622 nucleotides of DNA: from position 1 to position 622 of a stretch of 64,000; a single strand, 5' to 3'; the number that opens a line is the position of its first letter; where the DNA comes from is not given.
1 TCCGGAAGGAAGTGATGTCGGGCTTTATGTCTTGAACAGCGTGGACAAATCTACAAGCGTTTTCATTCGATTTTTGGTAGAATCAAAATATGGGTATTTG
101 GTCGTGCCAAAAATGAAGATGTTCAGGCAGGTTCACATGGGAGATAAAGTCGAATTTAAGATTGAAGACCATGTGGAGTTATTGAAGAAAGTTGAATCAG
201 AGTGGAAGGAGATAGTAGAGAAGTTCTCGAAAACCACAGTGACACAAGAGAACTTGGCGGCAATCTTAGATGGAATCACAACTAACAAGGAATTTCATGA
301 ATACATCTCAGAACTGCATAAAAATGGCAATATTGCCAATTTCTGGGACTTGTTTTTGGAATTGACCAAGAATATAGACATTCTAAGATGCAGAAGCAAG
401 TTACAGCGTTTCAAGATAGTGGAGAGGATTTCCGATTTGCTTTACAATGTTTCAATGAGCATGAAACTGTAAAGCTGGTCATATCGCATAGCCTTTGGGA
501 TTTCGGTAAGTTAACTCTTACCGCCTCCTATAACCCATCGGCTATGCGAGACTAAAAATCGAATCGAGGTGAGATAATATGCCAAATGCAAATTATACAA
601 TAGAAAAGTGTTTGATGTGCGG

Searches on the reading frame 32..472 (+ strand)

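Call 70: search_protein_families(library=pfam, alignment_id=A5, max_evalue=0.001)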
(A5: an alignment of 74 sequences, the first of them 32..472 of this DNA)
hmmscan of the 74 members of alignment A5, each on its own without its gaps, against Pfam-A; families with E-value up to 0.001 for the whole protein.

A. member 1, window:32-472:+ (146 aa): 0 families

B. families by the number of members that match (of 74 scanned): 10 families
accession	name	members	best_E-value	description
PF02675.21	AdoMet_dc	1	1.7e-19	S-adenosylmethionine decarboxylase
PF01040.23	UbiA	1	1.6e-10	UbiA prenyltransferase family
PF13020.12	NOV_C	1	2.6e-10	Protein NO VEIN, C-terminal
PF22665.2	DUF6293_C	1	1.8e-06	DUF6293 C-terminal winged helix domain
PF00149.33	Metallophos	1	6.6e-05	Calcineurin-like phosphoesterase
PF13463.12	HTH_27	1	0.0001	Winged helix DNA-binding domain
PF09723.15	Zn_ribbon_8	1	0.00023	Zinc ribbon domain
PF10892.13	DUF2688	1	0.00033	Protein of unknown function (DUF2688)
PF15807.10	MAP17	1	0.00039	Membrane-associated protein 117 kDa, PDZK1-interacting protein 1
PF01844.29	HNH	1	0.00041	HNH endonuclease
